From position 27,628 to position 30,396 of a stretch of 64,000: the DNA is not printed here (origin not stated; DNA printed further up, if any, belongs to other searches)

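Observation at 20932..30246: AT-rich island encoding three paralogous giant membrane proteins (710, ~1250 and 822 aa) with shared N-terminal GGD loop motif, shared C-terminal domain and terminal TM anchor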

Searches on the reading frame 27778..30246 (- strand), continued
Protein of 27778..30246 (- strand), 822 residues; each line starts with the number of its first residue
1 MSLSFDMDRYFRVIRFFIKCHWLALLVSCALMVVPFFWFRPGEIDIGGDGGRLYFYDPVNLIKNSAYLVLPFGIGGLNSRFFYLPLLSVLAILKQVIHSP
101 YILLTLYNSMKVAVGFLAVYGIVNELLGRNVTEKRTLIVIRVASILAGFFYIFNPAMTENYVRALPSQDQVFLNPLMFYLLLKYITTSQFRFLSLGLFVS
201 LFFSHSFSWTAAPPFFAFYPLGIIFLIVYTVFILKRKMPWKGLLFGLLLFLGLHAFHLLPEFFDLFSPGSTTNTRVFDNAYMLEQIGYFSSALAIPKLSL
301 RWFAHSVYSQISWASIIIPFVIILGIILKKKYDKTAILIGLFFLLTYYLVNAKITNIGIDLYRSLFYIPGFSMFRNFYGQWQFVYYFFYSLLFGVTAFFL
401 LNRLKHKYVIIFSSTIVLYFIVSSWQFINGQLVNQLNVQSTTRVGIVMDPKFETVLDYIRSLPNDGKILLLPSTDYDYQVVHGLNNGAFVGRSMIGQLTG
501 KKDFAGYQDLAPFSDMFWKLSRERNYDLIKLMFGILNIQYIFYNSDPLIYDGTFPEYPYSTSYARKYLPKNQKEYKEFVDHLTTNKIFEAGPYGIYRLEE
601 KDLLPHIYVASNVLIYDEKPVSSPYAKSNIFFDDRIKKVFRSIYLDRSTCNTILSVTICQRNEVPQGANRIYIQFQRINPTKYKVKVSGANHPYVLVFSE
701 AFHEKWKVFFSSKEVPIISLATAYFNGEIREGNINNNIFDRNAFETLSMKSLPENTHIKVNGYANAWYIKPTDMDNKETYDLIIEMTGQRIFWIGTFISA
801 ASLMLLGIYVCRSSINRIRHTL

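Call 79: search_solved_structures(query=A6, max_evalue=10, show_alignments=2)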
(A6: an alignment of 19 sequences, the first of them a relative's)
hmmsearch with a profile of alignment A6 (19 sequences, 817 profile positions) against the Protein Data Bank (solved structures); distinct sequences matched with E-value up to 10: 5.
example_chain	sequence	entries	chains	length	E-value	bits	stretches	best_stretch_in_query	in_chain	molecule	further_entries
6wbx_A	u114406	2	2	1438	1.7e-27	99.4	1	24-598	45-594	DUF3367 domain-containing protein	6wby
6w98_A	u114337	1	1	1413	1.8e-27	99.4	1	24-598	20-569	F5/8 type C domain-containing protein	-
6c26_5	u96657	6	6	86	0.044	15.4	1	304-368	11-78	Dolichyl-diphosphooligosaccharide--protein glycosyltransferase subunit OST5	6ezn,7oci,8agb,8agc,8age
8hqe_R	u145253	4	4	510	1.4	10.4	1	400-446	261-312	Soluble cytochrome b562,Probable G-protein coupled receptor 132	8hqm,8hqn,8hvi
6ncl_a4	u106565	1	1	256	1.8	10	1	131-182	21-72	P7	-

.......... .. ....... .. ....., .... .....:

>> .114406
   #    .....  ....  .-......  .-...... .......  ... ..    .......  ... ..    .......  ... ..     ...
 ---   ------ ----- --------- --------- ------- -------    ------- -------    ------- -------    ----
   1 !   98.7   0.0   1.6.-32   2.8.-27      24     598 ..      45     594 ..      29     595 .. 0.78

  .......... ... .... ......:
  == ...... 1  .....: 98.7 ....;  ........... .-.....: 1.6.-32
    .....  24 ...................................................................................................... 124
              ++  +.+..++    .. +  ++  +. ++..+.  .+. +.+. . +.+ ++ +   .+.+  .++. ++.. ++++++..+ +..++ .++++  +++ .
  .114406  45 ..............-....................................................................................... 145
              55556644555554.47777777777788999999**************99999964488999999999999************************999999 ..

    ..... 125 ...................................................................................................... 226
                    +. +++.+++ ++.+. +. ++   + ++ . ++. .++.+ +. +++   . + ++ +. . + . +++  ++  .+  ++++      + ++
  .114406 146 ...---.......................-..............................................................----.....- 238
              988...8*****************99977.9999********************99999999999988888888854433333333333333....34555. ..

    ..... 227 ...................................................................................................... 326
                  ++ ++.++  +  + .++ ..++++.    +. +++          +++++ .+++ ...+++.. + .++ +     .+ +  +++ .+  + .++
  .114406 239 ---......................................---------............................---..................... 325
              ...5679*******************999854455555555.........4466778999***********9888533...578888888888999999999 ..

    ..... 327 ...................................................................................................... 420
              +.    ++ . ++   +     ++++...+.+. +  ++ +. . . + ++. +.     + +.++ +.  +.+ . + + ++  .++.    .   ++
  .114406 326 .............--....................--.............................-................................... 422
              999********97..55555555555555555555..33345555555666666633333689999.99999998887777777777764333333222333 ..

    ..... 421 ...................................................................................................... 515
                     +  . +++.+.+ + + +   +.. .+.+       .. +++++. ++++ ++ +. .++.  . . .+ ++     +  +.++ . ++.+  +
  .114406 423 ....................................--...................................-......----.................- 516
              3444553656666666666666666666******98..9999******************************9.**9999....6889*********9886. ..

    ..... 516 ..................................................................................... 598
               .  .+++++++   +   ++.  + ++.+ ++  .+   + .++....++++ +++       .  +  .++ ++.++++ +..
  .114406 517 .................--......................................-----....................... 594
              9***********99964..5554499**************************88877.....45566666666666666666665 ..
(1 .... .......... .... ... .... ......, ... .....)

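Call 96: search_protein_representatives(alignment_id=A1)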
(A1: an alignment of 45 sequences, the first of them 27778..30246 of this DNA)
Query: 45 sequences, 811 profile positions. Proteins with E-value up to 0.001 (for the whole library): 4640; up to 1e-10: 2784; up to 1e-30: 792. The best 150 are listed.
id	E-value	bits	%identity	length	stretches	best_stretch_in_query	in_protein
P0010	0.0e+00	1207.9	-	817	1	6-809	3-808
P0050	0.0e+00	1127.0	-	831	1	7-804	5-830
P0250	0.0e+00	1090.9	-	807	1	7-808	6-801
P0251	0.0e+00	1047.0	-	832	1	6-807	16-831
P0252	1.2e-293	992.8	-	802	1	6-806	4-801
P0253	3.2e-288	974.8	-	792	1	9-802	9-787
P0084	6.8e-288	973.7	-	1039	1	6-804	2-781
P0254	2.2e-285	965.4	-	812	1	10-805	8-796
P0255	2.0e-284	962.2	-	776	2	10-708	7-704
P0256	7.2e-283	957.1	-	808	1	1-806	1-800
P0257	2.7e-281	951.8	-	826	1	3-804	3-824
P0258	5.6e-281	950.8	-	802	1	8-807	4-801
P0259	1.9e-279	945.7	-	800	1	14-803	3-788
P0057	1.1e-278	943.3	-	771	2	8-704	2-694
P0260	6.5e-278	940.7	-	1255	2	7-626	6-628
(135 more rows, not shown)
